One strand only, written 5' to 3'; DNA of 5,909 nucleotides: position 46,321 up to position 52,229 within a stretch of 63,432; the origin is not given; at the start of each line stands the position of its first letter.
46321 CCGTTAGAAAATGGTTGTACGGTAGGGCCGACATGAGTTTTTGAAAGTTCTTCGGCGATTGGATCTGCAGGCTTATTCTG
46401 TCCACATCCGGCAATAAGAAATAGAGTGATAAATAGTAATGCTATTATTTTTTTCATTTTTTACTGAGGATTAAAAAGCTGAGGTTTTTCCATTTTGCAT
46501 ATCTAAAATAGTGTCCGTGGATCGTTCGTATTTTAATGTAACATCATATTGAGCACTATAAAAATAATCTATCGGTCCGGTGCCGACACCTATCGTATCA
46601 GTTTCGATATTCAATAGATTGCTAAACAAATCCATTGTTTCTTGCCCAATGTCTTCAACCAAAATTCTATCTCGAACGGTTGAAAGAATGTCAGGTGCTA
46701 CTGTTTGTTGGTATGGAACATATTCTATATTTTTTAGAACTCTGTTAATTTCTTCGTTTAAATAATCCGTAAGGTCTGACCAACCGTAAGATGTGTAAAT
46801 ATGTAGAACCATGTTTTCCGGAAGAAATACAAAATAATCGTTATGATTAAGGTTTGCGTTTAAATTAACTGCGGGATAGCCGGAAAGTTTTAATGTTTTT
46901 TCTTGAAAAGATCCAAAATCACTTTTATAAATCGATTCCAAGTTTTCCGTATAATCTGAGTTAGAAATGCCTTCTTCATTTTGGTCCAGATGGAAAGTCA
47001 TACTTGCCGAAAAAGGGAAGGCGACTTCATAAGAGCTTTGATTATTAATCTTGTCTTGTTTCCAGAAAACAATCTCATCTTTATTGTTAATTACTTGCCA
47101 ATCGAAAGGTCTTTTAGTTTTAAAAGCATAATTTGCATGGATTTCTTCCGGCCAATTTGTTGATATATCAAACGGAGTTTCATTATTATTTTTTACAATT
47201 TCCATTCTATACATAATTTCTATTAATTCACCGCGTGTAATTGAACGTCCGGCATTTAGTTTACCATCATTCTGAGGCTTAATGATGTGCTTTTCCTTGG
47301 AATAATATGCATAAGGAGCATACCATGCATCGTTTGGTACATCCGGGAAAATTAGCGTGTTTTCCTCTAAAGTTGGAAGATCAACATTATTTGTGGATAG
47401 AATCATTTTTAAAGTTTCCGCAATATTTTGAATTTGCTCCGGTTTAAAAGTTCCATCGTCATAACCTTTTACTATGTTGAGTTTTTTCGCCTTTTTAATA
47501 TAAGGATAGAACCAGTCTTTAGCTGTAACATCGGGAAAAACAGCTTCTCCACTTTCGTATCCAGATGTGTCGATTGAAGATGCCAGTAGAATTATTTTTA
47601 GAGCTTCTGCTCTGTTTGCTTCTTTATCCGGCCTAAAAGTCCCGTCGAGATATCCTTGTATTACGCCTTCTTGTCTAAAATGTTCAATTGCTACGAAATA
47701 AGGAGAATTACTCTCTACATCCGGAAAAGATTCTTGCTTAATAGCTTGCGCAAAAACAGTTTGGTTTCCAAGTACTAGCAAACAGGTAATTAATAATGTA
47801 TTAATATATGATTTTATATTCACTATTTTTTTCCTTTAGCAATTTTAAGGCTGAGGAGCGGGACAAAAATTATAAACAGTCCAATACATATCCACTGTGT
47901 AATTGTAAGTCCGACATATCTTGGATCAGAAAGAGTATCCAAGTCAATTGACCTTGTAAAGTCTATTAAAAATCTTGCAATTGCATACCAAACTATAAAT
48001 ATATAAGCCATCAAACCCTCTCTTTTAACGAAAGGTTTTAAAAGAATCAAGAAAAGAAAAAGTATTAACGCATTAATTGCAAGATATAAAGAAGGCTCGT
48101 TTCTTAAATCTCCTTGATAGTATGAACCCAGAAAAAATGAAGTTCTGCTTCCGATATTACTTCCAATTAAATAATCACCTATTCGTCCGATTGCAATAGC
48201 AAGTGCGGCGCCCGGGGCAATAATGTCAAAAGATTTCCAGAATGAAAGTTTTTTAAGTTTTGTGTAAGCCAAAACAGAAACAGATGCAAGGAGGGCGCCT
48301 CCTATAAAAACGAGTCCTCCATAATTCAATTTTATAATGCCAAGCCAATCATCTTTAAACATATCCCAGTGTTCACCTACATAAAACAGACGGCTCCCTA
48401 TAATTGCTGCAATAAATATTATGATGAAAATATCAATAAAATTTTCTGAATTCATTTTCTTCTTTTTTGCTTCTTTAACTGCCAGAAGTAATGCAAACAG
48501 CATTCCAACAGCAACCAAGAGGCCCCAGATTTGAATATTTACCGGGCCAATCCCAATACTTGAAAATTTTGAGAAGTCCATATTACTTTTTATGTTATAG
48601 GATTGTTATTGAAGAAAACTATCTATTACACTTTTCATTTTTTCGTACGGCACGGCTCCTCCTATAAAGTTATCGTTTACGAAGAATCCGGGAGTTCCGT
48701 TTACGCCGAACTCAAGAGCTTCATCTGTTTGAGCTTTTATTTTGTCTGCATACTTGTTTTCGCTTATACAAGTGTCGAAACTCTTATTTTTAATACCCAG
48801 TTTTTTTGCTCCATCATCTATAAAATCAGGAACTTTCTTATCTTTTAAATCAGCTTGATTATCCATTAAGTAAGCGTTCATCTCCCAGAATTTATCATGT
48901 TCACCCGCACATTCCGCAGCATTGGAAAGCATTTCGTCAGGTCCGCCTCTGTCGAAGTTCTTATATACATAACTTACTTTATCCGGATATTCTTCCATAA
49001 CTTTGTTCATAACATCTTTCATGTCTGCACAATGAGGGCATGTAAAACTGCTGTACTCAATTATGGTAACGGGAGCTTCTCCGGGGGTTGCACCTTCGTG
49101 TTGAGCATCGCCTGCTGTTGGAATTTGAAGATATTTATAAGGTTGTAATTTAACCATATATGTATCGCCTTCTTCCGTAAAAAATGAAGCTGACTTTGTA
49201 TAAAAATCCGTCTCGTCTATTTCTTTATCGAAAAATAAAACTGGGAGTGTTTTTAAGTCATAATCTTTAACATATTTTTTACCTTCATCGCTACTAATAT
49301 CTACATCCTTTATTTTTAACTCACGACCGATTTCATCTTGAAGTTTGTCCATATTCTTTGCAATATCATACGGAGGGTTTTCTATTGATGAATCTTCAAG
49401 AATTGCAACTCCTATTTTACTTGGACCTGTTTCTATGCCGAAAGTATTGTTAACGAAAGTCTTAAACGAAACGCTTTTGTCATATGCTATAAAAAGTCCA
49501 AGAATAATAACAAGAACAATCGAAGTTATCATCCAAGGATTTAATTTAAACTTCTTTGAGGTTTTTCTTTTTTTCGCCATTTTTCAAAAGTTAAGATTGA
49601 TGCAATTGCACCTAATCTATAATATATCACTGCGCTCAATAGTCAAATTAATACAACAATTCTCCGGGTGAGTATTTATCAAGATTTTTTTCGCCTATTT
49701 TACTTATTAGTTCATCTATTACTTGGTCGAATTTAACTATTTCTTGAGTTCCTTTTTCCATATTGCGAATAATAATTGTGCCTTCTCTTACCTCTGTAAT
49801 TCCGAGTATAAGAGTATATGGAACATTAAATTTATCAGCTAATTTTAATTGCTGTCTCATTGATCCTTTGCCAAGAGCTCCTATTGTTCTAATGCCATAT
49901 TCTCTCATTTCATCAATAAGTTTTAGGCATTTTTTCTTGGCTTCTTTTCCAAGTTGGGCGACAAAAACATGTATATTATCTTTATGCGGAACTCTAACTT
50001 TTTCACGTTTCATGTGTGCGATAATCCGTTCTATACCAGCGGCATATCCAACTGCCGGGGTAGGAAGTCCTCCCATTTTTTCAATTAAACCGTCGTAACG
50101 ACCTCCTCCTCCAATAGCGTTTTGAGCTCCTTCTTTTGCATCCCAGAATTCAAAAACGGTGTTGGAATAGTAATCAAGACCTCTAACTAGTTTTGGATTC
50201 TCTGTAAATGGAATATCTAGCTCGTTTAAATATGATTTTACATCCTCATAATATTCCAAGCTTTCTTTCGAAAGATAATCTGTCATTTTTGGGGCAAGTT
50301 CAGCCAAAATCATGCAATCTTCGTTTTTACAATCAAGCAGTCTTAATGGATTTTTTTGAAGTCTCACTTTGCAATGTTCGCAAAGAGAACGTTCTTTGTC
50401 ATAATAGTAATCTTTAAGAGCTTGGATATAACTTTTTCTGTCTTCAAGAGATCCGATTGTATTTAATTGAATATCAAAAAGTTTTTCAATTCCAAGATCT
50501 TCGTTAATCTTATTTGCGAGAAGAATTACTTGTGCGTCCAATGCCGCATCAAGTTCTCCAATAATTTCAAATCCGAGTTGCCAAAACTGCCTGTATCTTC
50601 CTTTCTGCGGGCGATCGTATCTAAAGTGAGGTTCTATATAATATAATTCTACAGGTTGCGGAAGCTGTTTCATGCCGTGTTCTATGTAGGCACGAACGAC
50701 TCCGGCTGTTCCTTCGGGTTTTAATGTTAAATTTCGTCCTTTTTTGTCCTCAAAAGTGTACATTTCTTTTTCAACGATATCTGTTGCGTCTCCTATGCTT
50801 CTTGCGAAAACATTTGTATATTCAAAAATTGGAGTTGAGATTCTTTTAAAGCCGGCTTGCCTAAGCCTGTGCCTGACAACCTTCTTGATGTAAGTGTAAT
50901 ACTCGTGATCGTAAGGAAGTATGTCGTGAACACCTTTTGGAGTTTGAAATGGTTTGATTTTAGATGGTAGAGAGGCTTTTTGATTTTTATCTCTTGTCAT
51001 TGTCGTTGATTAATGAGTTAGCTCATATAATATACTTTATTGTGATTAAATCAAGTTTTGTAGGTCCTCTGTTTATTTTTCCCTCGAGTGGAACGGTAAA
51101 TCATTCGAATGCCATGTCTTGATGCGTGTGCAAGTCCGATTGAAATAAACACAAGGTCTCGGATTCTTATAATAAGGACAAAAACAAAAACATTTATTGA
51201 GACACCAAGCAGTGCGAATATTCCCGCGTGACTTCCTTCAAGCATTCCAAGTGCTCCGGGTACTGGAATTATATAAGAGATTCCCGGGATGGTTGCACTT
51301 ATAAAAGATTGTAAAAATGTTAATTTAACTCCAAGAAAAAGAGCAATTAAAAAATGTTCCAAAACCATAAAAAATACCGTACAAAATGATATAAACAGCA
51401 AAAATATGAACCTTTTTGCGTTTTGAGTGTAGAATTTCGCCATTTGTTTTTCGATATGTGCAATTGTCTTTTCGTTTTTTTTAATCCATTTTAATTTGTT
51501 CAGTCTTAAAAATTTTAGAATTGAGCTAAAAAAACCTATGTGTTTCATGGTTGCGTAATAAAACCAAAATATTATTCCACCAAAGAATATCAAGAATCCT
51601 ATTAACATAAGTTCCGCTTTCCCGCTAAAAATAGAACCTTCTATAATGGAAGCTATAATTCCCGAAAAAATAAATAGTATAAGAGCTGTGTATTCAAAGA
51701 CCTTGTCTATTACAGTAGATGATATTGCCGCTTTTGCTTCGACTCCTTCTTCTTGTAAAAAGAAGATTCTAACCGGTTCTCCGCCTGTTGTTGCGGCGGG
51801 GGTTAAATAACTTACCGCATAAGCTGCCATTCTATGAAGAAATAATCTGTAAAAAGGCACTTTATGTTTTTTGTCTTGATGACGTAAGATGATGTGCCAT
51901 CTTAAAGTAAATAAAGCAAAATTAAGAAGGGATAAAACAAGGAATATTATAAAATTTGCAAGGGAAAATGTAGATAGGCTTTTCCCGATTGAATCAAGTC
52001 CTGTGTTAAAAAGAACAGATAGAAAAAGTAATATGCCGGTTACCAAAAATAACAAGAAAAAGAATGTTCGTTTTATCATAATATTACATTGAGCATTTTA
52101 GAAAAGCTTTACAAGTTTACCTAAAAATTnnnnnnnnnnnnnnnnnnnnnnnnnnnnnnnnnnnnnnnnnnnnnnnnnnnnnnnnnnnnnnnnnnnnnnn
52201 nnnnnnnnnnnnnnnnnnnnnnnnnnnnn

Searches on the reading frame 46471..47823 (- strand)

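Call 70: search_protein_families(library=pfam, proteins=[window:46471-47823:-], max_evalue=0.001)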
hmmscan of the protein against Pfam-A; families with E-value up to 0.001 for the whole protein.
window:46471-47823:- (450 aa): 1 family
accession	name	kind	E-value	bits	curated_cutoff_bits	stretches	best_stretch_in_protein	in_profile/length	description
PF00395.25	SLH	-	1.2e-26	92.8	20.8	3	96-130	2-36/44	S-layer homology domain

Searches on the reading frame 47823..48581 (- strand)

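Call 70: search_protein_families(library=pfam, proteins=[window:47823-48581:-], max_evalue=0.001)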
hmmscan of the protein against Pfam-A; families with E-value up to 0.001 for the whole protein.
window:47823-48581:- (252 aa): 1 family
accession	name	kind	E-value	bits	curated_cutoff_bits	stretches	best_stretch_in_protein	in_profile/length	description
PF01790.23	LGT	-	1.4e-42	146.1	24.9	1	9-242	4-237/240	Prolipoprotein diacylglyceryl transferase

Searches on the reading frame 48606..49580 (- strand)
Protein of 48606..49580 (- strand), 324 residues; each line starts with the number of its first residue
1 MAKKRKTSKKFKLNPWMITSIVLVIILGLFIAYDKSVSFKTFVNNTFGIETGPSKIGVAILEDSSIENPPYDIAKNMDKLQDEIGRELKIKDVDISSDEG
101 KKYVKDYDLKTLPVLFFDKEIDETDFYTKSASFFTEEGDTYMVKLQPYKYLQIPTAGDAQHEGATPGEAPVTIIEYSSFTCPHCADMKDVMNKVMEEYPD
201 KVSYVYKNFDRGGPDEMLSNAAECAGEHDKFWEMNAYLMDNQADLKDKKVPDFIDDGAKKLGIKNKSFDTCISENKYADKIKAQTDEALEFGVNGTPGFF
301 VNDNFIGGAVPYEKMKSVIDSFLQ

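Call 70: search_protein_families(library=pfam, proteins=[window:48606-49580:-], max_evalue=0.001)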
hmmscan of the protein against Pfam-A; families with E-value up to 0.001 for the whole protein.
window:48606-49580:- (324 aa): 5 families
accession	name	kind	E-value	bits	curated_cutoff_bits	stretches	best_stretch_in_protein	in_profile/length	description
PF13462.12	Thioredoxin_4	-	2.6e-30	106.2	23.2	1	168-320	12-164/165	Thioredoxin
PF01323.26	DSBA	-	1e-18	68.2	25.6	2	227-319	101-190/191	DSBA-like thioredoxin domain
PF00085.26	Thioredoxin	-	5e-06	26.9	23.5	0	170-205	19-54/103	Thioredoxin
PF00462.30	Glutaredoxin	-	6.7e-05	23.5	22.9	0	88-120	24-58/60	Glutaredoxin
PF13098.12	Thioredoxin_2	-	0.00024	21.8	27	0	176-318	12-103/104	Thioredoxin-like domain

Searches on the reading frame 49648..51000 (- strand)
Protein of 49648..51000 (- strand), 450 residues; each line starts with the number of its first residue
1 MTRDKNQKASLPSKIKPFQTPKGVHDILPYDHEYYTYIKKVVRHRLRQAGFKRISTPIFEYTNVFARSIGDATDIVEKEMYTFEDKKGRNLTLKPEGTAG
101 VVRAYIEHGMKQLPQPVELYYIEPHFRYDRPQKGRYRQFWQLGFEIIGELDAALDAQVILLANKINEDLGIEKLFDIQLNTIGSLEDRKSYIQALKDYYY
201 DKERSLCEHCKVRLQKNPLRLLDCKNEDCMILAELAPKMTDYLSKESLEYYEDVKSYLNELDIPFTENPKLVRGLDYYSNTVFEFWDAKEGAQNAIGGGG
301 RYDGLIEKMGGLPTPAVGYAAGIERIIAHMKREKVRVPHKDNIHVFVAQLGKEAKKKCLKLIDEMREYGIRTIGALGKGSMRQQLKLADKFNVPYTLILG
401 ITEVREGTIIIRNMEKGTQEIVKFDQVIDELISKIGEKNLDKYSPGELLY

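Call 70: search_protein_families(library=pfam, proteins=[window:49648-51000:-], max_evalue=0.001)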
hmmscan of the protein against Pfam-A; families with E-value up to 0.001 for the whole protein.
window:49648-51000:- (450 aa): 3 families
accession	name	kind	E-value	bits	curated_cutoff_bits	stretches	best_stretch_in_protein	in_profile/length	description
PF13393.11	tRNA-synt_His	-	2.1e-41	142.6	25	1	23-326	1-308/308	Histidyl-tRNA synthetase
PF00587.30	tRNA-synt_2b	-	7.3e-16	59.2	29.3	1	81-328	1-173/179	tRNA synthetase class II core domain (G, H, P, S and T)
PF03129.25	HGTP_anticodon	-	4.4e-14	52.9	21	1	344-432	1-92/94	Anticodon binding domain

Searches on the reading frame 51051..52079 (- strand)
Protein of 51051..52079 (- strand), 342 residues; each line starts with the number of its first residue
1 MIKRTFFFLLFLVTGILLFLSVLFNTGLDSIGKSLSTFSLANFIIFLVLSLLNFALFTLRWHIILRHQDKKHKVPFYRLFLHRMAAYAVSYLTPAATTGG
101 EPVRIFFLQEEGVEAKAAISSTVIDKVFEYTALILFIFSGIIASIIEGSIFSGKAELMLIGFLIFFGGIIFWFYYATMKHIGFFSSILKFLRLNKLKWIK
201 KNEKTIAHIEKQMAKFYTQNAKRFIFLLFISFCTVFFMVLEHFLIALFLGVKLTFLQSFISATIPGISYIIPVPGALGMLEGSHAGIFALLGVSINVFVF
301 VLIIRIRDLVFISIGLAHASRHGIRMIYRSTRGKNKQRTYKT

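Call 70: search_protein_families(library=pfam, proteins=[window:51051-52079:-], max_evalue=0.001)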
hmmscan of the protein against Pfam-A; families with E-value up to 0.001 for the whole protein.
window:51051-52079:- (342 aa): 1 family
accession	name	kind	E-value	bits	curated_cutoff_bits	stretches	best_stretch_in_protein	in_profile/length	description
PF03706.18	LPG_synthase_TM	-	2.9e-36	125.9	33.4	1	13-314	7-300/302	Lysylphosphatidylglycerol synthase TM region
